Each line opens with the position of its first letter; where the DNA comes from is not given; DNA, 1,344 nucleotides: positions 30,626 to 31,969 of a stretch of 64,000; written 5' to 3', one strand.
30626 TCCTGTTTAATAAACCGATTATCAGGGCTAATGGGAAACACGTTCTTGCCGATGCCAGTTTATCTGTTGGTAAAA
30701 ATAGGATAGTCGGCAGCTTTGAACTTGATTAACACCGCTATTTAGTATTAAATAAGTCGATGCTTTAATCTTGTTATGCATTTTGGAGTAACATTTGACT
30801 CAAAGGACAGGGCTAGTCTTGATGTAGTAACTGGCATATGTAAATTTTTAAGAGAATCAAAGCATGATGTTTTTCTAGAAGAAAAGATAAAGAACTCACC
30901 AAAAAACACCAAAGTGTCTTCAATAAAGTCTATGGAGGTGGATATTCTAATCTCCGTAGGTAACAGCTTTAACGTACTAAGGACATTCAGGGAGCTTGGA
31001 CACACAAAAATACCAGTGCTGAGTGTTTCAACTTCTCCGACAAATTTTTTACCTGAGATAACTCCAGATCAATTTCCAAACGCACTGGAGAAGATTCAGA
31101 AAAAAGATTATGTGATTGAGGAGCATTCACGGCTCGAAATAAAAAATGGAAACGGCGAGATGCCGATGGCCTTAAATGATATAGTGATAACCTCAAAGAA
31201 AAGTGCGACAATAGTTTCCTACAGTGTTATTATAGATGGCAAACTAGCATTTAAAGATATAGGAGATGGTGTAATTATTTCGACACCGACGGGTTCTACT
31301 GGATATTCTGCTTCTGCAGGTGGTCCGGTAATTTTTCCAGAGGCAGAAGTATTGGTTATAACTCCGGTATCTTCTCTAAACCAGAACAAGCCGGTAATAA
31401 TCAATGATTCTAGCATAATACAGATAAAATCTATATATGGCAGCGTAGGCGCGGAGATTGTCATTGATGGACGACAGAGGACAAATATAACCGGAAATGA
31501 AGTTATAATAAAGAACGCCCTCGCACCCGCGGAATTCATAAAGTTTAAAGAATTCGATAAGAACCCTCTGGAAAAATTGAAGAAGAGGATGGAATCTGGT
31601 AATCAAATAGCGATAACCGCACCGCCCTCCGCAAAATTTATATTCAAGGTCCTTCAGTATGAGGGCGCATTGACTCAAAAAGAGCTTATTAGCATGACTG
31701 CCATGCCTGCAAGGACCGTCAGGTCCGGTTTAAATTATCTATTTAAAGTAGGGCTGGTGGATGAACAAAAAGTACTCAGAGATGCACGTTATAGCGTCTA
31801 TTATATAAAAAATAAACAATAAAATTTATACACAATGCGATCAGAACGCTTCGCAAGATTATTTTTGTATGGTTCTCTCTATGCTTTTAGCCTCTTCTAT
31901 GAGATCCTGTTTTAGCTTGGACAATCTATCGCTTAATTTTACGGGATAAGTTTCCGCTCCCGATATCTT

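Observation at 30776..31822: NAD-kinase paralog with a degenerate catalytic GGDG motif fused to a winged helix: a possible enzyme-derived regulator of the NAD cluster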

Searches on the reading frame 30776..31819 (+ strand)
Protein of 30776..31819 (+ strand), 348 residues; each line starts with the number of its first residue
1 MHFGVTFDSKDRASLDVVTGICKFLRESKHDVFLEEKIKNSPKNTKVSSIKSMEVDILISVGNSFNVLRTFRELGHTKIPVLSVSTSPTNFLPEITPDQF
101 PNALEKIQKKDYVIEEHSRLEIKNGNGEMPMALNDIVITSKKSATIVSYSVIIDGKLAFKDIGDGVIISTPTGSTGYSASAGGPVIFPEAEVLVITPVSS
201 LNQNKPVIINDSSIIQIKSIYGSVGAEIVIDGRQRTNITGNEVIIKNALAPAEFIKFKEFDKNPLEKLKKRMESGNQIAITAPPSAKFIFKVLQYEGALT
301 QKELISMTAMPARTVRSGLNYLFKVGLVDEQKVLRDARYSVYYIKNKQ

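Call 3: search_protein_families(library=pfam, proteins=[window:30776-31819:+], max_evalue=0.01)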
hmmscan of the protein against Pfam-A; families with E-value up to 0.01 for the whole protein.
window:30776-31819:+ (348 aa): 3 families
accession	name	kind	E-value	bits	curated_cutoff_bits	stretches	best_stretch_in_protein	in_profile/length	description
PF20143.4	NAD_kinase_C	-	4.6e-23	81.8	23.7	1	133-255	1-124/126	ATP-NAD kinase C-terminal domain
PF01513.26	NAD_kinase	-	4.2e-09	37.2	25.5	1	42-112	60-130/130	ATP-NAD kinase N-terminal domain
PF22177.2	PBP1_XylR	-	0.0066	17.1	27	0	13-87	12-80/98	XylR N-terminal domain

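Call 4: search_protein_families(library=ncbifam, proteins=[window:30776-31819:+], max_evalue=0.01)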
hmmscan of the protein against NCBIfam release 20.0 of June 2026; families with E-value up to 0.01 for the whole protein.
window:30776-31819:+ (348 aa): 18 families
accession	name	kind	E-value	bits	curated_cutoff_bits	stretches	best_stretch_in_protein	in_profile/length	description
NF002984.0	PRK03708.1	equivalog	3.8e-48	164.3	326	1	1-271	1-276/277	NAD(+) kinase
NF002521.0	PRK01911.1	equivalog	1.6e-43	149.2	309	1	27-276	35-288/292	NAD kinase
NF010678.0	PRK14076.1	equivalog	5.3e-41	141.1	493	1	3-263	294-562/570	bifunctional NADP phosphatase/NAD kinase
NF002255.0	PRK01185.1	subfamily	5.8e-37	127.2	304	1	44-271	42-264/271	NAD(+) kinase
NF002306.0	PRK01231.1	equivalog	5.9e-37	127.4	316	1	11-260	19-279/299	NAD(+) kinase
NF002893.0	PRK03378.1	equivalog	2.5e-34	119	386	1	9-261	14-276/292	NAD(+) kinase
NF002579.0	PRK02231.1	equivalog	2.1e-31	109.4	459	1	11-248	23-272/301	NAD(+) kinase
NF002892.0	PRK03372.1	equivalog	2.6e-31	109.1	299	1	25-255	40-277/312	NAD kinase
NF010679.0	PRK14077.1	equivalog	4.9e-31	108.1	343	1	17-275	26-286/287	NAD(+) kinase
NF002561.0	PRK02155.1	equivalog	5.2e-29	101.4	371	1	13-249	19-264/297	NAD kinase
NF002732.0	PRK02649.1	equivalog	1.7e-28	100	348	1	38-259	52-278/305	NAD(+) kinase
NF010677.0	PRK14075.1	equivalog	4.4e-28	98.5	260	1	29-260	14-240/257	NAD(+) kinase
NF002731.0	PRK02645.1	equivalog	1e-26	94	312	1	7-259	10-278/305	NAD(+) kinase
NF003391.0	PRK04539.1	equivalog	3.9e-25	88.6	470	1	54-258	68-277/296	inorganic polyphosphate/ATP-NAD kinase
NF003406.0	PRK04761.1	equivalog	4.8e-19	68.5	211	1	46-219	28-203/257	NAD kinase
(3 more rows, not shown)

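Call 6: search_solved_structures(query=window:30776-31819:+, show_alignments=3, max_evalue=0.01)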
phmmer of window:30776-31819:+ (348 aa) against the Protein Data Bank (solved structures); distinct sequences matched with E-value up to 0.01: 21.
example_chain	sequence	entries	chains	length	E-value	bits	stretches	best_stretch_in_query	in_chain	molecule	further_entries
7mh7_A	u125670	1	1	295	2.5e-27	99.2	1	14-245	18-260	NAD kinase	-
7qvs_A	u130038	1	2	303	2.7e-27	99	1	14-245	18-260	NAD kinase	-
4hao_A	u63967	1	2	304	3.6e-26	95.4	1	52-249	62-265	Probable inorganic polyphosphate/ATP-NAD kinase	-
2an1_A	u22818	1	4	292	1.1e-25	93.8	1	34-247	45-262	putative kinase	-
1suw_A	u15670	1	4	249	3.2e-20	75.8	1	53-264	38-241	Probable inorganic polyphosphate/ATP-NAD kinase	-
1z0s_A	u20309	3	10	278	4.6e-20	75.3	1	53-264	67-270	Probable inorganic polyphosphate/ATP-NAD kinase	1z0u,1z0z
1yt5_A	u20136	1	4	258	1.2e-19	74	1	28-209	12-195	inorganic polyphosphate/ATP-NAD kinase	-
1u0r_A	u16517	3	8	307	3.5e-18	69.1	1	57-239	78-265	Inorganic polyphosphate/ATP-NAD kinase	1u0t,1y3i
1y3h_A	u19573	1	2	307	3.6e-18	69.1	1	57-239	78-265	Inorganic polyphosphate/ATP-NAD kinase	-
3afo_A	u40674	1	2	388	1.3e-15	60.7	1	54-219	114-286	NADH kinase POS5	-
3pfn_A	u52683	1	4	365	8.6e-14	54.7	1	131-251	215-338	NAD kinase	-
9cr4_A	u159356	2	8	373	1e-13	54.5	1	131-251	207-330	NAD kinase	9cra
8kgc_A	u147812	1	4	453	1.7e-13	53.7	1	131-251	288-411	NAD kinase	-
9cr3_A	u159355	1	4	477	1.9e-13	53.6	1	131-251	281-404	NAD kinase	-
5eji_A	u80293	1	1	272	4.7e-10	42.4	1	52-203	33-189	NAD kinase 1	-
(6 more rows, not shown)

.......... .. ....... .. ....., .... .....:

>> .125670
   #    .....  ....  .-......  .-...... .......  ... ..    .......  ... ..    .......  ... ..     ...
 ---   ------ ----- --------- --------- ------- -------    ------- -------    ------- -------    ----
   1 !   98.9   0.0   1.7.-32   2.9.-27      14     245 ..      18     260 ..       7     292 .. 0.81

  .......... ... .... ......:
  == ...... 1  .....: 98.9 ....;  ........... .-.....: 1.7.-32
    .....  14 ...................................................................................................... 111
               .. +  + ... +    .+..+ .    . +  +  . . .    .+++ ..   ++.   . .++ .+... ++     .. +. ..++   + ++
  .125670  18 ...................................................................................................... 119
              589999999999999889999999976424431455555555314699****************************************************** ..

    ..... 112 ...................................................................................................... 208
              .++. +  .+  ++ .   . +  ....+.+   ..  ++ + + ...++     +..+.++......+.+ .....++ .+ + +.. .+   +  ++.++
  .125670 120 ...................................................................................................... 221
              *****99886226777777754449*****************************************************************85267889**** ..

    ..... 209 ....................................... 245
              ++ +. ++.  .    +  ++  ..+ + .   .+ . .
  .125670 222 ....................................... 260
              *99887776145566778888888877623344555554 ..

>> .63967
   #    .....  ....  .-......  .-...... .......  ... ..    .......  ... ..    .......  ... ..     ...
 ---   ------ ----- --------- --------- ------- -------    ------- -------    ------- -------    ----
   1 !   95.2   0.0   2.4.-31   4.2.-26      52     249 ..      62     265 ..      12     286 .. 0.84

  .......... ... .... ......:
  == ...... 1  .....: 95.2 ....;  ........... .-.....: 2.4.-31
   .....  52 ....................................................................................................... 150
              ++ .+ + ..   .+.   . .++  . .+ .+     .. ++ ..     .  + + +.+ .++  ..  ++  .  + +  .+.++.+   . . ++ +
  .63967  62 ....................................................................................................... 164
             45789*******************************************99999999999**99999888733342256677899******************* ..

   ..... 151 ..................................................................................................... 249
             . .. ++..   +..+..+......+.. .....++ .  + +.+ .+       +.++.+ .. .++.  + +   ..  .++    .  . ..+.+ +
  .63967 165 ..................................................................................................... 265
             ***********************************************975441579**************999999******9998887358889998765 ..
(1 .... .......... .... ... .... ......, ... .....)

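Call 7: find_homologous_proteins(query=window:30776-31819:+, max_evalue=0.00001)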
Query window:30776-31819:+ (348 aa): 4402 proteins with E <= 0.00001 among 7561 candidates; the best 120 are listed.
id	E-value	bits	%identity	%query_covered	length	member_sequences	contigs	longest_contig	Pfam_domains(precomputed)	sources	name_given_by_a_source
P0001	2.5e-220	748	100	100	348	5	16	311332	PF20143.5,PF01513.27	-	-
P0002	3.0e-171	587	76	100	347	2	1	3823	PF20143.5,PF01513.27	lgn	-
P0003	5.2e-166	570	75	100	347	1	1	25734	PF20143.5,PF01513.27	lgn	-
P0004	6.6e-142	490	66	100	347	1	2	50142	PF20143.5,PF01513.27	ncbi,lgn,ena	-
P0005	1.3e-134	467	62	99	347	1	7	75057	PF20143.5,PF01513.27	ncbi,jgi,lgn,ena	jgi:NAD+ kinase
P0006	4.0e-112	393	54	99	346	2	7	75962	PF20143.5,PF01513.27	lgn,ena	-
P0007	9.3e-93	329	49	99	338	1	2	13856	PF20143.5,PF01513.27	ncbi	-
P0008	5.2e-92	327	47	99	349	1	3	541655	PF20143.5,PF01513.27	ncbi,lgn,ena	-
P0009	2.4e-90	321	46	99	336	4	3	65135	PF20143.5,PF01513.27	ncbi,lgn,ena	-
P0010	7.5e-90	319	47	99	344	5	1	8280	PF20143.5,PF01513.27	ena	-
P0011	1.5e-87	312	47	99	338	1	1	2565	PF20143.5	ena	-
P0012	2.6e-87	311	46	99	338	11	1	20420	PF20143.5,PF01513.27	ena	-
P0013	6.1e-87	310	47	99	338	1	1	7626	PF20143.5,PF01513.27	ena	-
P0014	3.8e-86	307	47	99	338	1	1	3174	PF20143.5,PF01513.27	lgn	-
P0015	5.4e-86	307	47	99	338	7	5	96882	PF20143.5,PF01513.27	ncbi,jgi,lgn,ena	jgi:NAD+ kinase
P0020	4.9e-83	297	44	99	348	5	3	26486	PF20143.5,PF01513.27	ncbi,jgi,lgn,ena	-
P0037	6.4e-77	277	42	99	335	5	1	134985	PF20143.5,PF01513.27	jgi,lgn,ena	-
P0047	1.2e-70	256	44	85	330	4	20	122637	PF13412.13,PF20143.5,PF01513.27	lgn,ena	-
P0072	4.7e-57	212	39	86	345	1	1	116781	PF01047.29,PF13412.13,PF20143.5,PF01513.27,PF12802.14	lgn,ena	-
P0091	7.3e-55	205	41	86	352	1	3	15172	PF20143.5,PF13463.13,PF01513.27,PF12802.14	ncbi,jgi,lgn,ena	-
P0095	1.3e-54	204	38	95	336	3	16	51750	PF20143.5,PF01513.27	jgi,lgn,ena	-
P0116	1.5e-51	194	38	87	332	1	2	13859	PF13412.13,PF20143.5,PF01513.27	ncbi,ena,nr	ncbi:MAG: NAD(+)/NADH kinase [Nitrosopumilus sp.]|nr:NAD(+)/NADH kinase [Nitrososphaerota archaeon]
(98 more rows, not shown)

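Call 22: find_related_loci(query=A1, collection=genome_contigs, flank=10000)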
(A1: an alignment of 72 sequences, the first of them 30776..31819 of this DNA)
Query A1 (348 aa) in genome_contigs; peptide patterns used: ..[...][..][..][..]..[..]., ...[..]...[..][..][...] (x = any residue, [..] = any of these).
599 stretches matched a pattern (row limit reached: there are more); 599 encode a relative of the query (tblastn E <= 1e-3); the best 80 are kept; 80 distinct loci.
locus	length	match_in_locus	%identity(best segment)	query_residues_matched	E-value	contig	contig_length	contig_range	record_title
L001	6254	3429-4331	41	47-345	2e-66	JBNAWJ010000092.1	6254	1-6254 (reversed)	MAG: Nitrososphaerales archaeon isolate Kamch4342-D-MF-061 bin18.fa-92, whole genome shotgun sequence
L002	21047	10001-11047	38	1-348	1e-63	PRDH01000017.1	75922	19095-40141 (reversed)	MAG: Candidatus Thorarchaeota archaeon isolate OWC2 Thor_OWC2_017, whole genome shotgun sequence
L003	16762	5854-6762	34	43-344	1e-55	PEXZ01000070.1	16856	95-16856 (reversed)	MAG: Candidatus Micrarchaeota archaeon CG08_land_8_20_14_0_20_59_11 CG08_land_8_20_14_0.20_scaffold_1548_c, whole genome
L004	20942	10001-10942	34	23-344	2e-51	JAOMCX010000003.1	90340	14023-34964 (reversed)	Candidatus Nitrosopelagicus sp. isolate AH-558-D16 AH-558-D16_NODE_3, whole genome shotgun sequence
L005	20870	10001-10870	34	55-344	9e-48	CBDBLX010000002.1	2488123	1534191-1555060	MAG: Nitrosopumilus sp. isolate d80432ba-c2df-4ac8-b91e-8c13a379b252 genome assembly, contig: contig_2, whole genome sho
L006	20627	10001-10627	34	54-258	2e-32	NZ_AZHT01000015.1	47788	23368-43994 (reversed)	Prevotella sp. HJM029 contig_000015, whole genome shotgun sequence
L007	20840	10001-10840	32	3-275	1e-31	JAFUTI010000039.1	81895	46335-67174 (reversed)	MAG: Prevotella sp. isolate RGIG4807 Roe_deer_Reticulum-5__c1763, whole genome shotgun sequence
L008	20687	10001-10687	32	53-276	2e-31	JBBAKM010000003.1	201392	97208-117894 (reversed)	MAG: Bacteroidia bacterium isolate EUL_037 ctg3-EUL_037, whole genome shotgun sequence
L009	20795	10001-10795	27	21-275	2e-31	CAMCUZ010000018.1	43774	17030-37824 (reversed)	MAG: uncultured Mediterranea sp. isolate SRR17382104_bin.44_metaWRAP_v1.3_MAG genome assembly, contig: ERZ10544615.404,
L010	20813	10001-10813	31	14-275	2e-31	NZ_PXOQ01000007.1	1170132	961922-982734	Aurantibacter aestuarii strain KCTC 32269 179, whole genome shotgun sequence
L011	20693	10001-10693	32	47-274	1e-30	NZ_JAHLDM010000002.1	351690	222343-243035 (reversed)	Clostridium estertheticum strain CF002 contig00002, whole genome shotgun sequence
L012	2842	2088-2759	31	54-275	3e-30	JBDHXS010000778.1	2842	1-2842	MAG: Runella sp. isolate AS-MICRO-OLR.172 NODE_217847_length_2842_cov_3.482543, whole genome shotgun sequence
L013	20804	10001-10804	28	18-275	6e-30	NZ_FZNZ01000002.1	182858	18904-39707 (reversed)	Prevotella jejuni strain DSM 26989, whole genome shotgun sequence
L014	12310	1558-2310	28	36-278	5e-30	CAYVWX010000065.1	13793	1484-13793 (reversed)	MAG TPA_asm: uncultured Lentimicrobiaceae bacterium isolate SRP163575_co1_344 genome assembly, contig: NODE_9663_length_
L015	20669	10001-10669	34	54-275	3e-30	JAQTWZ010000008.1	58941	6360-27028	MAG: Sulfurimonas sp. isolate STC_122 NODE_1077_length_58941_cov_9.913184_Sandtown_C, whole genome shotgun sequence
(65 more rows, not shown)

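Call 24: find_encoding_contigs(protein=P0005, flank=10000, max_places=2)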
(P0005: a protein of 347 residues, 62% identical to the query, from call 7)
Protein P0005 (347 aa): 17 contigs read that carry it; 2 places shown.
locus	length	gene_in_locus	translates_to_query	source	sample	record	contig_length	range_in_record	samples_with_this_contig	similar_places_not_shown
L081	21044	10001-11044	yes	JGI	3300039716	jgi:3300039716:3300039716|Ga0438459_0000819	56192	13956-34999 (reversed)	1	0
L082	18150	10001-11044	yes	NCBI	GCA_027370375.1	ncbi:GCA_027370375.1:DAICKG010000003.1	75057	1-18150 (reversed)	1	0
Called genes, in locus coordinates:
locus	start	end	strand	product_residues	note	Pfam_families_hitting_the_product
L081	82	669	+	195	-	-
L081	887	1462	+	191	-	-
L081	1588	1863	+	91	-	PF12323:HTH_OrfB_IS605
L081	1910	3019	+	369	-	PF01663:Phosphodiest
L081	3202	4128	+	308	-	PF01156:IU_nuc_hydro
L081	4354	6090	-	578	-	-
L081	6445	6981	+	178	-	PF01467:CTP_transf_like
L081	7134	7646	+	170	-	PF18765:Polbeta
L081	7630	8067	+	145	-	PF01934:HepT-like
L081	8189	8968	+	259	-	-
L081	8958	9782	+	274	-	-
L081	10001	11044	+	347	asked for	PF01513:NAD_kinase, PF20143:NAD_kinase_C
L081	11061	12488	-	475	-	PF02749:QRPTase_N (faint), PF17767:NAPRTase_N, PF04095:NAPRTase, PF17956:NAPRTase_C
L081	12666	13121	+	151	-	-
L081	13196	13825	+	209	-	PF00857:Isochorismatase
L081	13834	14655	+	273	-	PF02540:NAD_synthase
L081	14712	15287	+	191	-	-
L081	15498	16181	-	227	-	PF24703:DUF7666 (faint), PF21805:Imm5_like, PF22011:DUF6931 (weak)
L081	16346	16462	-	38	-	-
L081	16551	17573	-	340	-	PF00180:Iso_dh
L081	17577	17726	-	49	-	-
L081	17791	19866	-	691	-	-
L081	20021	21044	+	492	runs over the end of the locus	-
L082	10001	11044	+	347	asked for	PF01513:NAD_kinase, PF20143:NAD_kinase_C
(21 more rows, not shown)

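Call 25: find_encoding_contigs(protein=P0008, flank=10000, max_places=2)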
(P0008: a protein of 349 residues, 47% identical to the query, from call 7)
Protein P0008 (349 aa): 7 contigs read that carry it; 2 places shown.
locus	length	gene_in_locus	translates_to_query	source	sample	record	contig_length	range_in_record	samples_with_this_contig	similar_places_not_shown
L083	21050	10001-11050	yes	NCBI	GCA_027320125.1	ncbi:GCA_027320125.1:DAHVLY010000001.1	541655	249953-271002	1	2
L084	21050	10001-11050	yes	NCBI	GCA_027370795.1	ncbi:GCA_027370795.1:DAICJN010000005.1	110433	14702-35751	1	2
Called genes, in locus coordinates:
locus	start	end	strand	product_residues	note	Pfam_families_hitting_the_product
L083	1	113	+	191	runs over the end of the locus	PF13580:SIS_2, PF01380:SIS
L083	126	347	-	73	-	-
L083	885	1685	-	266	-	-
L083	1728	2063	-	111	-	-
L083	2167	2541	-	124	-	PF01592:NifU_N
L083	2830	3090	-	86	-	-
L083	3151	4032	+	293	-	-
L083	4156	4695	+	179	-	-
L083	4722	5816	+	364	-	-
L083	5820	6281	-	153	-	-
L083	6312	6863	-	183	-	PF00293:NUDIX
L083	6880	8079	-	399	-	PF00266:Aminotran_5, PF01053:Cys_Met_Meta_PP (faint)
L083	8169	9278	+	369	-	-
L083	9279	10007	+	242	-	-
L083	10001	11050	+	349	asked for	PF01513:NAD_kinase, PF20143:NAD_kinase_C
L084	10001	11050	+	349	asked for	PF01513:NAD_kinase, PF20143:NAD_kinase_C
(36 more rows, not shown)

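Call 26: predict_structure(alignment_id=A1)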
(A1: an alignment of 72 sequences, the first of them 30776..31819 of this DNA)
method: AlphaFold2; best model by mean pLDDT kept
length: 348 residues; sequences in the alignment: 72
mean_pLDDT: 90.0   pTM: 0.79
mean pLDDT of the five models: 90.0, 90.0, 88.9, 88.3, 88.2
residues with pLDDT >= 90: 233; 70-90: 95; 50-70: 18; < 50: 2
segments of 3 or more residues with pLDDT < 50: none
pLDDT, mean of each block of 10 residues (from residue 1): 95 92 95 93 92 96 93 95 86 89 96 96 91 96 92 98 97 84 88 96 93 97 94 91 96 91 70 67 90 81 87 94 92 73 73
secondary structure, 60 per line:
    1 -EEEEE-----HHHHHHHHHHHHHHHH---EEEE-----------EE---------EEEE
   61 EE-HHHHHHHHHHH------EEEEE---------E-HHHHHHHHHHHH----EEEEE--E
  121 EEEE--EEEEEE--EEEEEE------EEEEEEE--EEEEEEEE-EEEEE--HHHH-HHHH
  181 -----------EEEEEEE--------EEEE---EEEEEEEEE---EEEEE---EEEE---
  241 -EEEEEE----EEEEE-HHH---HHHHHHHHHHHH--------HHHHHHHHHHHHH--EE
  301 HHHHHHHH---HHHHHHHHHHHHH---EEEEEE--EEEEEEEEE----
elements in order: E2-6 H12-27 E31-34 E57-62 H64-74 E81-85 H97-108 E113-117 E120-124 E127-132 E135-140 E147-153 E156-163 E165-169 H172-175 H177-180 E192-198 E207-210 E214-222 E226-230 E234-237 E242-247 E252-256 H264-275 H284-296 H301-308 H312-324 E328-333 E336-344

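Call 27: find_encoding_contigs(protein=P0015, flank=10000, max_places=1)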
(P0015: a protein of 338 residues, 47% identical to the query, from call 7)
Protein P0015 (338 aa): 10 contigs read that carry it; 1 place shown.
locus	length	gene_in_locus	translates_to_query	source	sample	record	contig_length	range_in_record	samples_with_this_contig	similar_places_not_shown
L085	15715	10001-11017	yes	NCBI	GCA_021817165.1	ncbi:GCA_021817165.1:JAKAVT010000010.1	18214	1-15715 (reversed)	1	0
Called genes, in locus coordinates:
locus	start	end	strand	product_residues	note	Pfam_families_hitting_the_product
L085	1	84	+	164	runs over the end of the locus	-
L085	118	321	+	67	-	-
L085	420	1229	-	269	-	PF00293:NUDIX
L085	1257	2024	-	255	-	-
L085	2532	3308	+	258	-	-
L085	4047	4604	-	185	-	PF07366:SnoaL (faint), PF12680:SnoaL_2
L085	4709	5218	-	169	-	-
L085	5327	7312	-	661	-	PF05649:Peptidase_M13_N, PF01431:Peptidase_M13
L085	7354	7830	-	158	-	-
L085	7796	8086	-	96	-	-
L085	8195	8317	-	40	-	-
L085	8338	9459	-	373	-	PF02746:MR_MLE_N, PF13378:MR_MLE_C, PF07476:MAAL_C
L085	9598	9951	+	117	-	-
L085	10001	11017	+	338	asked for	PF01513:NAD_kinase (faint), PF20143:NAD_kinase_C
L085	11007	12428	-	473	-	PF17767:NAPRTase_N, PF02749:QRPTase_N (faint), PF04095:NAPRTase (faint), PF17956:NAPRTase_C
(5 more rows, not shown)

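Call 28: find_encoding_contigs(protein=P0037, flank=10000, max_places=1)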
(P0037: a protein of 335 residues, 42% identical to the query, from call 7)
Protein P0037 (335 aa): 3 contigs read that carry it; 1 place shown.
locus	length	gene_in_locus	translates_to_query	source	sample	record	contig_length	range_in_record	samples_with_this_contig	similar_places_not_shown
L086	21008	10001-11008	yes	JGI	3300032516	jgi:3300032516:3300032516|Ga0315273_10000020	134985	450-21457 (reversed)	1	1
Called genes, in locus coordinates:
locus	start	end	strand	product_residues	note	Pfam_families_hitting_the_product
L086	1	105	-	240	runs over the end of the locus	-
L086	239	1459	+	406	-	PF07431:DUF1512, PF23542:DUF1512_C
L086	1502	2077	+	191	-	-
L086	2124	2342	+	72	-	-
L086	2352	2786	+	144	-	PF00692:dUTPase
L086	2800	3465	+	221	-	PF00702:Hydrolase, PF12710:HAD, PF13419:HAD_2 (weak), PF08282:Hydrolase_3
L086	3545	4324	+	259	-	PF00795:CN_hydrolase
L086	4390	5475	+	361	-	-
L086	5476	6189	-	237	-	PF02511:Thy1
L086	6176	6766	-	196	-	PF13238:AAA_18 (weak), PF13207:AAA_17 (faint)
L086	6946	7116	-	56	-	-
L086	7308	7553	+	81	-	-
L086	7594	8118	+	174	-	PF00252:Ribosomal_L16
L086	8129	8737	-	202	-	-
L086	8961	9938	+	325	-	-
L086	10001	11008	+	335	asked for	PF01513:NAD_kinase, PF20143:NAD_kinase_C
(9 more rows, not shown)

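Call 29: find_encoding_contigs(protein=P0047, flank=10000, max_places=1)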
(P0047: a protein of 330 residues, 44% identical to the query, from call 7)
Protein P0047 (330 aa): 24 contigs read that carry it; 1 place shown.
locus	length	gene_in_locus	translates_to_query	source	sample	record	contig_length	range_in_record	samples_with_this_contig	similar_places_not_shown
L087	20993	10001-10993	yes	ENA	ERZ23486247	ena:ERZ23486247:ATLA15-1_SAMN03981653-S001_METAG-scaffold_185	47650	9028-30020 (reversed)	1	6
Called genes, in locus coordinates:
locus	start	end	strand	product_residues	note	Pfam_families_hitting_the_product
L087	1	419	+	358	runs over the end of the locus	PF03463:eRF1_1, PF18854:baeRF_family10, PF03464:eRF1_2, PF18859:acVLRF1, PF03465:eRF1_3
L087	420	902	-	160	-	PF01936:NYN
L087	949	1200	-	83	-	-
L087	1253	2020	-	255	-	PF01026:TatD_DNase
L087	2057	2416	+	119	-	PF18477:PIN_9, PF04900:Fcf1 (weak)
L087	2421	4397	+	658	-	-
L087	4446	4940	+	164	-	PF00719:Pyrophosphatase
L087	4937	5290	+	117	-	-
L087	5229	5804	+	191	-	PF03876:SHS2_Rpb7-N, PF00575:S1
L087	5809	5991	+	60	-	PF06093:Spt4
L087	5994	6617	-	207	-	-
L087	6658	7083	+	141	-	PF01282:Ribosomal_S24e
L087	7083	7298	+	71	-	PF01599:Ribosomal_S27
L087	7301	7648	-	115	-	PF00903:Glyoxalase (faint)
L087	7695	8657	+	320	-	PF00814:TsaD, PF22521:HypF_C_2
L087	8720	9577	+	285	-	PF01113:DapB_N, PF05173:DapB_C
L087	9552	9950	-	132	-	-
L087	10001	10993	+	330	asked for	PF01513:NAD_kinase, PF13412:HTH_24 (faint), PF20143:NAD_kinase_C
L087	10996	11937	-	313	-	-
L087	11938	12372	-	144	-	PF00293:NUDIX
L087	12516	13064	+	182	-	PF01467:CTP_transf_like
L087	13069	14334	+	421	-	PF17767:NAPRTase_N, PF04095:NAPRTase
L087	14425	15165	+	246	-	PF01135:PCMT, PF02353:CMAS, PF13489:Methyltransf_23, PF01209:Ubie_methyltran, PF05148:Methyltransf_8, PF06325:PrmA, PF13847:Methyltransf_31, PF08241:Methyltransf_11, +4 more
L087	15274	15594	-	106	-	-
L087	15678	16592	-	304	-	PF00294:PfkB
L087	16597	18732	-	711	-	-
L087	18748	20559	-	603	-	-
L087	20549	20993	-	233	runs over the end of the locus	-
